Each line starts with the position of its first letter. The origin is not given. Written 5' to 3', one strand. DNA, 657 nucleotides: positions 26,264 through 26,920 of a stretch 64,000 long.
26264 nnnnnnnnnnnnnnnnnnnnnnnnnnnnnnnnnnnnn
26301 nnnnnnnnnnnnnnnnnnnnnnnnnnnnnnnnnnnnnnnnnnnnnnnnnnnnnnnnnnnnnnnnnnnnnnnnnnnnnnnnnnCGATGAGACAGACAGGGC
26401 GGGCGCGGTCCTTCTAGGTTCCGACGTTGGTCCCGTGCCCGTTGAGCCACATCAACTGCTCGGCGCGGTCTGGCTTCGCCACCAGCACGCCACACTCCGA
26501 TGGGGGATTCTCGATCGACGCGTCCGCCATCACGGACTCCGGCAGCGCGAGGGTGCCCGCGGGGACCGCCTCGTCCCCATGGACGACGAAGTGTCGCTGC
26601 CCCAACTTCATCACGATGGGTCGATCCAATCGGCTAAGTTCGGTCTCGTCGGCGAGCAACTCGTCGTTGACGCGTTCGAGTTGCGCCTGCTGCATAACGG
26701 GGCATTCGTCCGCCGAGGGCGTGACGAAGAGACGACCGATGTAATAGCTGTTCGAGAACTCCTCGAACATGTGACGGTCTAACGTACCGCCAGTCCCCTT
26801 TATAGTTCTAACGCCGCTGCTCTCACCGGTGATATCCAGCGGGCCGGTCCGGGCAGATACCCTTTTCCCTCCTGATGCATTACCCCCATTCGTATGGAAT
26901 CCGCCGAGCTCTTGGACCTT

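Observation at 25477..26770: Two-gene operon: 118-aa unknown protein plus coiled-coil Vms1/eRF1-like putative peptidyl-tRNA hydrolase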

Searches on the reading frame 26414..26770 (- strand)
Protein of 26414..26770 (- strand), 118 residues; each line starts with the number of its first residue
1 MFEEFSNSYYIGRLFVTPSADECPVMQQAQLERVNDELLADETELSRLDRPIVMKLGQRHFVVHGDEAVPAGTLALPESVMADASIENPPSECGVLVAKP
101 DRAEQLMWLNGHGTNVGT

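Call 3: search_protein_families(library=pfam, proteins=[window:26414-26770:-], max_evalue=0.1)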
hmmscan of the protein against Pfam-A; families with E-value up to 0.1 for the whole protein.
window:26414-26770:- (118 aa): 1 family
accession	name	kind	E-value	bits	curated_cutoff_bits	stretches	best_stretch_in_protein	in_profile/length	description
PF19118.5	DUF5802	-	2.1e-41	141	28.9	1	1-110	1-110/113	Family of unknown function (DUF5802)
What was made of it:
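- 26414..26770 (-): DUF5802 gene (118 aa plus stop): small acidic protein, predicted double-psi beta-barrel. Pfam PF19118 2.1e-41 (call 3).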

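Call 4: search_protein_families(library=ncbifam, proteins=[window:26414-26770:-], max_evalue=0.1)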
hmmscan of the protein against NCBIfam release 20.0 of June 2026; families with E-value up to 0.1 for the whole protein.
window:26414-26770:- (118 aa): 0 families

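Call 11: find_homologous_proteins(query=window:26414-26770:-)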
Query window:26414-26770:- (118 aa): 7 proteins with E <= 0.001 among 101 candidates.
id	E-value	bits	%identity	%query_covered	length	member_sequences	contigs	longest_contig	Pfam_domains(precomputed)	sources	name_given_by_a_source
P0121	1.2e-72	259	100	100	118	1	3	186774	PF19118.6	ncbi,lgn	-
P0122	2.8e-42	161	64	100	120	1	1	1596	PF19118.6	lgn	-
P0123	3.1e-40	155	63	95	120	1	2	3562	PF19118.6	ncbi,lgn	ncbi:MAG: DUF5802 family protein [Halobacteriota archaeon]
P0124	1.4e-39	153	60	100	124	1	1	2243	PF19118.6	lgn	-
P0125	1.7e-26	110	50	96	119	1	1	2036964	PF19118.6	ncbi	ncbi:DUF5802 family protein [Salinarchaeum chitinilyticum]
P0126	1.2e-25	108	51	94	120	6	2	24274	PF19118.6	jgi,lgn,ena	-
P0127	1.5e-23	101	51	92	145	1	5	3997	PF19118.6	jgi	jgi:hypothetical protein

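Call 22: find_homologous_proteins(query=A2)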
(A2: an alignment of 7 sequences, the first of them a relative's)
Query A2 (7 sequences) (118 aa, profile of the alignment): 1375 proteins with E <= 0.001 among 8000 candidates; the best 120 are listed.
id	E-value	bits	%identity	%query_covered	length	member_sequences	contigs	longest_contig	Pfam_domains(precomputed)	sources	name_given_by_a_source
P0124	6.6e-56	205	60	100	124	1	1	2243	PF19118.6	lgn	-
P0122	3.8e-55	203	64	100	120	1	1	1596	PF19118.6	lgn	-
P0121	6.2e-55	202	100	100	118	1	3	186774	PF19118.6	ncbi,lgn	-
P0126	8.8e-55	202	51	94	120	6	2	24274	PF19118.6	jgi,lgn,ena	-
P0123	4.7e-54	200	63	95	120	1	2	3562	PF19118.6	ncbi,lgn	ncbi:MAG: DUF5802 family protein [Halobacteriota archaeon]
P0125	7.2e-54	199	50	96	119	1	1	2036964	PF19118.6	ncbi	ncbi:DUF5802 family protein [Salinarchaeum chitinilyticum]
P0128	3.0e-53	197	49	94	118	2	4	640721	PF19118.6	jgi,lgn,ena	-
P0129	3.3e-52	194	60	95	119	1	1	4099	PF19118.6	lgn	-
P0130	4.0e-52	193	49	94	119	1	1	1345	PF19118.6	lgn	-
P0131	4.0e-52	193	50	94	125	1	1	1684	PF19118.6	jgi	-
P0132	4.3e-52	193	57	97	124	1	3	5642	PF19118.6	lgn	-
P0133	1.2e-51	192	60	100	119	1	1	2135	PF19118.6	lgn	-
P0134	1.8e-51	191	49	94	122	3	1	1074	PF19118.6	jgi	jgi:hypothetical protein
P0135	1.4e-50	188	59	100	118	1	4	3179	PF19118.6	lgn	-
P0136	2.0e-50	188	61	97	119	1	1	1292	PF19118.6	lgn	-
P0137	3.2e-50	187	50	94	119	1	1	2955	PF19118.6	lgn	-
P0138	3.7e-50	187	59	95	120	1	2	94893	PF19118.6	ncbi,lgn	ncbi:MAG: DUF5802 family protein [Halobacteriales archaeon]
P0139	5.7e-50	186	59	94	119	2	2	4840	PF19118.6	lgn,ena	-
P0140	6.1e-50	186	61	97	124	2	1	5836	PF19118.6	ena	-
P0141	6.7e-50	186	55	95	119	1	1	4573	PF19118.6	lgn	-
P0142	1.2e-49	185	61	97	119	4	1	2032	PF19118.6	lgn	-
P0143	1.5e-49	185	59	99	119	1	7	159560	PF19118.6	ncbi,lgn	-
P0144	1.9e-49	185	62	97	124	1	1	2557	PF19118.6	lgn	-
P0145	2.9e-49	184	46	94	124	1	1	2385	PF19118.6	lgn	-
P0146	4.4e-49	183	61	97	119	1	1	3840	PF19118.6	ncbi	ncbi:MAG: DUF5802 family protein [Halobacteriota archaeon]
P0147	7.0e-49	183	60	97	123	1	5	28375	PF19118.6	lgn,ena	-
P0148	7.8e-49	183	61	96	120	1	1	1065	PF19118.6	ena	-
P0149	1.6e-48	182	54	100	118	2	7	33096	PF19118.6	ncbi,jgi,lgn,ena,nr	ncbi:MAG TPA: DUF5802 family protein [Natrialbaceae archaeon]|nr:DUF5802 family protein [Natrialbace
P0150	1.6e-48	182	54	100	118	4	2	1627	PF19118.6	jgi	jgi:hypothetical protein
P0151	1.6e-48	182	58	100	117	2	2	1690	PF19118.6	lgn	-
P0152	1.7e-48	182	58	100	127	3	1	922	PF19118.6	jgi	jgi:hypothetical protein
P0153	1.9e-48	181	49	94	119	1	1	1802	PF19118.6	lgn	-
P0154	2.2e-48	181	58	100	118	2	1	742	PF19118.6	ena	-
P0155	2.5e-48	181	52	94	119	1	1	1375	PF19118.6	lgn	-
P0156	2.8e-48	181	57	100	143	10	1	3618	PF19118.6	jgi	-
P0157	5.0e-48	180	54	100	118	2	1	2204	PF19118.6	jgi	jgi:hypothetical protein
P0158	5.2e-48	180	66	96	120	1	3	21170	PF19118.6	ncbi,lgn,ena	-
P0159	5.5e-48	180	50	94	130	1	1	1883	PF19118.6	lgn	-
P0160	5.8e-48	180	52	94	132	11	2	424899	PF19118.6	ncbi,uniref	ncbi:DUF5802 family protein [Natronoarchaeum mannanilyticum]|uniref:DUF5802 family protein n=1 Tax=N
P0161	8.9e-48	179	53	94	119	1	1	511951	PF19118.6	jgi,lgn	-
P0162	9.6e-48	179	52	94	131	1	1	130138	PF19118.6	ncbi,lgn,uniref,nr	ncbi:hypothetical protein SAMN06269185_2984 [Natronoarchaeum philippinense]|uniref:Uncharacterized p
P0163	9.9e-48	179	51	94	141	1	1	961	PF19118.6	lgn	-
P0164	1.1e-47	179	50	94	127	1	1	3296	PF19118.6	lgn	-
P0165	1.5e-47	179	50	99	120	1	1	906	PF19118.6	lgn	-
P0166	2.4e-47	178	52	94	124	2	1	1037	PF19118.6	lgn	-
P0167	2.6e-47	178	50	93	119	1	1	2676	PF19118.6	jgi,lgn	-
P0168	2.8e-47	178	52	100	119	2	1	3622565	PF19118.6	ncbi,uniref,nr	ncbi:DUF5802 family protein [Salinilacihabitans rarus]|uniref:DUF5802 family protein n=1 Tax=Salinil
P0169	3.0e-47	178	52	94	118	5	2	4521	PF19118.6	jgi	jgi:hypothetical protein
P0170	3.5e-47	177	52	100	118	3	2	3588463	PF19118.6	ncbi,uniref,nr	ncbi:DUF5802 family protein [Halorussus aquaticus]|uniref:DUF5802 family protein n=1 Tax=Halorussus 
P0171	3.5e-47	177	50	94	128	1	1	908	PF19118.6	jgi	-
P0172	3.8e-47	177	51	94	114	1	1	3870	PF19118.6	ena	-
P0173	4.0e-47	177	50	96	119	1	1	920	PF19118.6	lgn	-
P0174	4.9e-47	177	56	100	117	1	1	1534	PF19118.6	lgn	-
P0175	6.4e-47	176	54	97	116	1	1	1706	PF19118.6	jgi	-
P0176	6.9e-47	176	54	94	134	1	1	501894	PF19118.6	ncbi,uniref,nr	ncbi:DUF5802 family protein [Natrarchaeobius chitinivorans]|uniref:Uncharacterized protein n=1 Tax=N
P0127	7.2e-47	176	51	92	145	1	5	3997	PF19118.6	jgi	jgi:hypothetical protein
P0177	7.3e-47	176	50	97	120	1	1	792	PF19118.6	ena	-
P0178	8.0e-47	176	51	94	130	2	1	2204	PF19118.6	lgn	-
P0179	1.1e-46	176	57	94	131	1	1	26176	PF19118.6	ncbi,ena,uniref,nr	ncbi:DUF5802 family protein [Halovivax sp.]|uniref:DUF5802 family protein n=1 Tax=Halovivax sp. TaxI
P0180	1.4e-46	175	51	94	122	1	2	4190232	PF19118.6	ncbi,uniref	ncbi:DUF5802 family protein [Natrialbaceae archaeon GCM10025810]|uniref:DUF5802 family protein n=1 T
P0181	1.5e-46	175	50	97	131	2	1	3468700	PF19118.6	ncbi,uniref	ncbi:DUF5802 family protein [Halorientalis halophila]|uniref:DUF5802 family protein n=1 Tax=Halorien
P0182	1.5e-46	175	54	94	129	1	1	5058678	PF19118.6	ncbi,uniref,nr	ncbi:DUF5802 family protein [Halosolutus halophilus]|uniref:DUF5802 family protein n=1 Tax=Halosolut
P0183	1.7e-46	175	52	94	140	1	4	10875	PF19118.6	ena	-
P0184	1.7e-46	175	58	94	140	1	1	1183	PF19118.6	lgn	-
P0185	1.7e-46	175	56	98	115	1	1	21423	PF19118.6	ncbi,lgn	ncbi:MAG: DUF5802 family protein [Haloarculaceae archaeon]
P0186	2.0e-46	175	58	94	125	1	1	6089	PF19118.6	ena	-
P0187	2.2e-46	175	54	94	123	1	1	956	PF19118.6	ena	-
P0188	2.3e-46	175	52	94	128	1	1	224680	PF19118.6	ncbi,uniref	ncbi:DUF5802 family protein [Natrarchaeobius sp. A-rgal3]|uniref:DUF5802 family protein n=1 Tax=Natr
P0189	2.3e-46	175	53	94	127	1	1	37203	PF19118.6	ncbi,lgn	ncbi:MAG: DUF5802 family protein [Halorientalis sp.]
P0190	3.0e-46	174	56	96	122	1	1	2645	PF19118.6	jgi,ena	-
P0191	3.2e-46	174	55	94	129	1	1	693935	PF19118.6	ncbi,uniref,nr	ncbi:DUF5802 family protein [Natrialba sp. INN-245]|uniref:DUF5802 family protein n=1 Tax=Natrialba 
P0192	3.6e-46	174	56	94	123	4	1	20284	PF19118.6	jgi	-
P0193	3.8e-46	174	52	94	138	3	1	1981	PF19118.6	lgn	-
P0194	4.2e-46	174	57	94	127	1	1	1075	PF19118.6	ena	-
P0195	4.3e-46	174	50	94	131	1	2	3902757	PF19118.6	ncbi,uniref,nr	ncbi:DUF5802 family protein [Halovivax cerinus]|uniref:DUF5802 family protein n=1 Tax=Halovivax ceri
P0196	4.6e-46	174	50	99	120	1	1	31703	PF19118.6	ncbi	ncbi:MAG: DUF5802 family protein [Halorientalis sp.]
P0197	5.0e-46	174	50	95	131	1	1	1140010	PF19118.6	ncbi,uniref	ncbi:DUF5802 family protein [Haloarchaeobius sp. HRN-SO-5]|uniref:DUF5802 family protein n=1 Tax=Hal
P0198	5.2e-46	174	56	96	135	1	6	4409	PF19118.6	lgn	-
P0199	5.7e-46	173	50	92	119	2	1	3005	PF19118.6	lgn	-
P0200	5.9e-46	173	53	94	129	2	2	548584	PF19118.6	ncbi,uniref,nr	ncbi:DUF5802 family protein [Halosolutus amylolyticus]|uniref:DUF5802 family protein n=1 Tax=Halosol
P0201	6.8e-46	173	52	96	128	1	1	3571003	PF19118.6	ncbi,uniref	ncbi:DUF5802 family protein [Halorientalis pallida]|uniref:DUF5802 family protein n=1 Tax=Halorienta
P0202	7.1e-46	173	51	100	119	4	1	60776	PF19118.6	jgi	-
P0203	7.3e-46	173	56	94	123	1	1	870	PF19118.6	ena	-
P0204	7.7e-46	173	59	96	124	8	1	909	PF19118.6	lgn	-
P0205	7.7e-46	173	52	94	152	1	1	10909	PF19118.6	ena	-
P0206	8.7e-46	173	49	94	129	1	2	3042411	PF19118.6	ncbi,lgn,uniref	ncbi:DUF5802 family protein [Natronoarchaeum sp. GCM10025703]|uniref:DUF5802 family protein n=1 Tax=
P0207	1.2e-45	172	55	94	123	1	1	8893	PF19118.6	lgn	-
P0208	1.2e-45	172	51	100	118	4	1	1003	PF19118.6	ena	-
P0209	1.2e-45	172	52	100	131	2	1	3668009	PF19118.6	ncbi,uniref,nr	ncbi:DUF5802 family protein [Halopiger xanaduensis]|uniref:Uncharacterized protein n=1 Tax=Halopiger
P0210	1.3e-45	172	55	94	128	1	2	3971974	PF19118.6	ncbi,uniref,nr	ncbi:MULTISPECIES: DUF5802 family protein [Natrialbaceae]|uniref:DUF5802 family protein n=1 Tax=Natr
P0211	1.4e-45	172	52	97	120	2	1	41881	PF19118.6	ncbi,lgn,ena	-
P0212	1.4e-45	172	53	99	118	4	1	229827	PF19118.6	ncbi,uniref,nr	ncbi:DUF5802 family protein [Halorussus ruber]|uniref:DUF5802 family protein n=1 Tax=Halorussus rube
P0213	1.4e-45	172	52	100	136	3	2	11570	PF19118.6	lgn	-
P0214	1.5e-45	172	54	94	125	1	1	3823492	PF19118.6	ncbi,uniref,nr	ncbi:DUF5802 family protein [Haloterrigena alkaliphila]|uniref:Uncharacterized protein n=1 Tax=Halot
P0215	1.6e-45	172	52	100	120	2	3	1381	PF19118.6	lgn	-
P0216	1.6e-45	172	50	94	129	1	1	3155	PF19118.6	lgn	-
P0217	1.6e-45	172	55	100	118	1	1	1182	PF19118.6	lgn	-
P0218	1.7e-45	172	53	96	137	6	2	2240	PF19118.6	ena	-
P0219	1.7e-45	172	50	97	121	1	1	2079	PF19118.6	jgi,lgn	-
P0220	1.7e-45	172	53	96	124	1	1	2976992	PF19118.6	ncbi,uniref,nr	ncbi:DUF5802 family protein [Natrononativus amylolyticus]|uniref:DUF5802 family protein n=1 Tax=Natr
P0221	1.8e-45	172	50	96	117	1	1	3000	PF19118.6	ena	-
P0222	1.8e-45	172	51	94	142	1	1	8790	PF19118.6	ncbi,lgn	-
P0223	1.8e-45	172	49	98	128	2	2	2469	PF19118.6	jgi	jgi:hypothetical protein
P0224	1.9e-45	172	50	95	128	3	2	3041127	PF19118.6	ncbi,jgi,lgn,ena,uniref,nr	ncbi:DUF5802 family protein [Natranaeroarchaeum sulfidigenes]|uniref:Uncharacterized protein n=1 Tax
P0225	1.9e-45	172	52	100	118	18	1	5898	PF19118.6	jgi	-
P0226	2.3e-45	171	55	94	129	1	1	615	PF19118.6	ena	-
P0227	2.4e-45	171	49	100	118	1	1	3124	PF19118.6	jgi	jgi:hypothetical protein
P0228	2.4e-45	171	55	94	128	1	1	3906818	PF19118.6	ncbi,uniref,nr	ncbi:DUF5802 family protein [Halosolutus gelatinilyticus]|uniref:DUF5802 family protein n=1 Tax=Halo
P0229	2.5e-45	171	57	97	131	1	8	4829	PF19118.6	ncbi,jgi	ncbi:MAG: hypothetical protein ACI8XM_002723 [Haloarculaceae archaeon]|jgi:hypothetical protein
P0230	2.8e-45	171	51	94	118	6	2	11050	PF19118.6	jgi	-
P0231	2.8e-45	171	50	94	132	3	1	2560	PF19118.6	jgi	jgi:hypothetical protein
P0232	2.8e-45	171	58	96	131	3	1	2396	PF19118.6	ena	-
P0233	2.8e-45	171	53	92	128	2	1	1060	PF19118.6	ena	-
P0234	2.9e-45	171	51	100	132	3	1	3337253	PF19118.6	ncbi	-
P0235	3.0e-45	171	50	94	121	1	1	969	PF19118.6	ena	-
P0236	3.1e-45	171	54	91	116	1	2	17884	PF19118.6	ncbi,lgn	-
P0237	3.4e-45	171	52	94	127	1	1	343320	PF19118.6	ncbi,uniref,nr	ncbi:DUF5802 family protein [Natronolimnohabitans sp. A-GB9]|uniref:DUF5802 family protein n=1 Tax=N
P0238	3.4e-45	171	54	94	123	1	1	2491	PF19118.6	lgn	-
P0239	3.5e-45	171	51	94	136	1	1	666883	PF19118.6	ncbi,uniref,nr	ncbi:hypothetical protein EA462_06790 [Natrarchaeobius halalkaliphilus]|uniref:Uncharacterized prote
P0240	3.7e-45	171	55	94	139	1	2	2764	PF19118.6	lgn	-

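Call 33: find_encoding_contigs(protein=P0209, flank=5000, max_places=1)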
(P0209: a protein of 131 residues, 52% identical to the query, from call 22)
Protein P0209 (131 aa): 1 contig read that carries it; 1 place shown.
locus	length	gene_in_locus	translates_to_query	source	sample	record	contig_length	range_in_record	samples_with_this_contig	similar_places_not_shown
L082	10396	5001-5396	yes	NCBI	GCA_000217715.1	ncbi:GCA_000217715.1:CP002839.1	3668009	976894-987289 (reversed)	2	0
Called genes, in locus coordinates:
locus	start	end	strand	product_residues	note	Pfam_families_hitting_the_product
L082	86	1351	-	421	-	PF18195:GatD_N, PF00710:Asparaginase, PF17763:Asparaginase_C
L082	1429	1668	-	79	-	-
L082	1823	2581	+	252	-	-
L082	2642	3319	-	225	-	PF01022:HTH_5, PF01047:MarR (weak), PF12802:MarR_2 (weak), PF12840:HTH_20, PF13412:HTH_24 (weak), PF21476:PF0610-like_N, PF24270:HTH_Cmi2_C, PF25213:HVO_A0261_N (weak), +7 more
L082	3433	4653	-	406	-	-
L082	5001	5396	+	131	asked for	PF19118:DUF5802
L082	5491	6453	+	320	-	PF03464:eRF1_2 (faint), PF18854:baeRF_family10 (weak), PF18859:acVLRF1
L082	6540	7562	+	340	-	PF17396:DUF1611_N, PF07755:DUF1611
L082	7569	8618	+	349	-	PF02746:MR_MLE_N, PF13378:MR_MLE_C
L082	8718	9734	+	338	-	-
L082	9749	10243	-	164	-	PF08433:KTI12 (weak), PF13238:AAA_18 (weak), PF13401:AAA_22 (weak), PF13671:AAA_33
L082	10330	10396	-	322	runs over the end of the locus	PF01073:3Beta_HSD, PF01370:Epimerase, PF02719:Polysacc_synt_2 (faint), PF04321:RmlD_sub_bind, PF13460:NAD_binding_10 (weak), PF16363:GDP_Man_Dehyd, PF07993:NAD_binding_4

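Call 34: find_encoding_contigs(protein=P0125, flank=5000, max_places=1)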
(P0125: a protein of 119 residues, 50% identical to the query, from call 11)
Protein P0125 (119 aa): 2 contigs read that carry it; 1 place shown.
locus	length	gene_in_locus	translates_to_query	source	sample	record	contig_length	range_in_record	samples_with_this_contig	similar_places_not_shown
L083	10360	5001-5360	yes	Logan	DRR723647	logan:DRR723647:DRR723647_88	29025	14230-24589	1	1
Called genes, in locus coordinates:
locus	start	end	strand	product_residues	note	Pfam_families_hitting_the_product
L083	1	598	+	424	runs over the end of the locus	PF24036:DUF7345, PF24034:DUF7343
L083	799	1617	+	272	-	PF01012:ETF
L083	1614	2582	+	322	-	PF01012:ETF, PF00766:ETF_alpha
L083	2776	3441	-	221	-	PF01022:HTH_5, PF01047:MarR (weak), PF12802:MarR_2 (weak), PF12840:HTH_20, PF13412:HTH_24 (weak), PF21476:PF0610-like_N, PF01978:TrmB (weak), PF24270:HTH_Cmi2_C, +6 more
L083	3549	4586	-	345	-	-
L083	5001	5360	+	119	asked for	PF19118:DUF5802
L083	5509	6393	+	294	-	PF04283:CheF-arch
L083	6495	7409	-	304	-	PF04283:CheF-arch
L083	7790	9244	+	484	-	-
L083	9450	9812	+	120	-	PF00072:Response_reg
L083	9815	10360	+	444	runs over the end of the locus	PF13690:CheX (weak), PF04509:CheC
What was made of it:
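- In Salinarchaeum chitinilyticum it keeps its upstream neighbours (the 345-aa gene and HTH_Cmi2) while CheF-domain genes, not aVLRF-1, follow it (call 34).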

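Call 35: predict_structure(alignment_id=A3)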
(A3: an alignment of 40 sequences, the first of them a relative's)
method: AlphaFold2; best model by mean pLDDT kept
length: 118 residues; sequences in the alignment: 40
mean_pLDDT: 82.7   pTM: 0.74
mean pLDDT of the five models: 82.7, 82.4, 74.3, 69.5, 66.7
residues with pLDDT >= 90: 49; 70-90: 50; 50-70: 9; < 50: 10
segments of 3 or more residues with pLDDT < 50: 42-46, 114-118
pLDDT, mean of each block of 10 residues (from residue 1): 88 93 92 79 52 88 92 92 84 91 84 49
secondary structure, 60 per line:
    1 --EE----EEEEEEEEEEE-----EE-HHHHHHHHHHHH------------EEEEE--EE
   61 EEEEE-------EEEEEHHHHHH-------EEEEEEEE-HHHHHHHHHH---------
elements in order: E9-19 H28-39 E52-56 E59-65 E73-77 H78-83 E91-98 H100-109
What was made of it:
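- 26414..26770 (-): AF2 pLDDT 82.7 with a b-b-a-b / b-b-a-b topology (call 35).
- On Cdc48_N / Ufd1-type double-psi beta-barrel (for DUF5802): AF2 model pLDDT 82.7 with b-b-a-b x2 (call 35).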

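Call 40: fold_search(model_id=the predicted structure, library=pdb)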
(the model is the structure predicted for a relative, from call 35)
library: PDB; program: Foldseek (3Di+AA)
matches with E <= 10: 923; with E <= 0.001: 14
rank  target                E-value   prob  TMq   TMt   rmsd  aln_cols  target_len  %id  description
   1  4rv0_A                2.7e-04  1.00  0.47  0.36   3.8        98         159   19  Crystal structure of TN complex (released 2015-11-25)
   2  3hu3_A                3.2e-04  1.00  0.49  0.15   3.5        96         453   18  Structure of p97 N-D1 R155H mutant in complex with ATPgS (released 2010-06-16)
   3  3hu3_B                4.8e-04  1.00  0.49  0.15   3.5        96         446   18  Structure of p97 N-D1 R155H mutant in complex with ATPgS (released 2010-06-16)
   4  4ko8_A                4.8e-04  1.00  0.49  0.15   3.5        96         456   18  Structure of p97 N-D1 R155H mutant in complex with ATPgS (released 2013-11-13)
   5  5epp_A                6.2e-04  1.00  0.52  0.38   3.5        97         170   18  Structural Insights into the Interaction of p97 N-terminus Domain and VBM Motif in Rhomboid Protease, RHBDL4 (released 2016-09-14)
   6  3tiw_B                6.6e-04  1.00  0.49  0.38   3.5        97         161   18  Crystal structure of p97N in complex with the C-terminus of gp78 (released 2011-09-14)
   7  3j96_A                7.1e-04  1.00  0.49  0.10   5.5       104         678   12  Structure of 20S supercomplex determined by single particle cryoelectron microscopy (State I) (released 2015-01-28)
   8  9m4g_A                7.5e-04  1.00  0.49  0.39   3.4        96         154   17  Structure of AtCDC48 N-domain (released 2025-10-29)
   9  9m3v_A                7.5e-04  1.00  0.44  0.09   3.9        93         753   15  Arabidopsis thaliana CDC48A, nucleotide-free (Apo) (released 2025-10-29)
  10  4kdi_A                8.6e-04  1.00  0.47  0.36   3.8        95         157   17  Crystal structure of p97/VCP N in complex with OTU1 UBXL (released 2014-03-19)
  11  5ifs_D                8.6e-04  1.00  0.46  0.14   3.8        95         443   17  Quantitative interaction mapping reveals an extended ubiquitin regulatory domain in ASPL that disrupts functional p97  (released 2016-10-26)
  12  3tiw_A                9.2e-04  1.00  0.49  0.38   3.5        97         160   18  Crystal structure of p97N in complex with the C-terminus of gp78 (released 2011-09-14)
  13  5glf_C                9.8e-04  1.00  0.50  0.36   3.5        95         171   18  Structural insights into the interaction of p97 N-terminal domain and SHP motif in Derlin-1 rhomboid pseudoprotease (released 2016-11-09)
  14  5x4l_B                9.8e-04  1.00  0.50  0.37   3.4        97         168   16  Crystal structure of the UBX domain of human UBXD7 in complex with p97 N domain (released 2017-03-22)
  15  9mpu_A                1.0e-03  1.00  0.47  0.15   3.9        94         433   18  Cryo-EM structure of p47 bound to VCP N-domain (with D1 domain) (released 2025-10-15)
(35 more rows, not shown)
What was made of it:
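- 26414..26770 (-): Foldseek hits to p97/Cdc48 N-domain, NSF-N, Ufd1 and designed DPBB proteins, E 3e-4 to 2e-3, TM ~0.5 (call 40).
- On Cdc48_N / Ufd1-type double-psi beta-barrel (for DUF5802): The top PDB matches are all p97/Cdc48-N, NSF-N, Ufd1 or designed DPBBs (call 40).
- Closest known: N-terminal double-psi beta-barrel of Cdc48/p97/VAT, NSF and Ufd1. Same: All of the top ~50 PDB matches are of this kind or are designed DPBB proteins (calls 35, 40).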
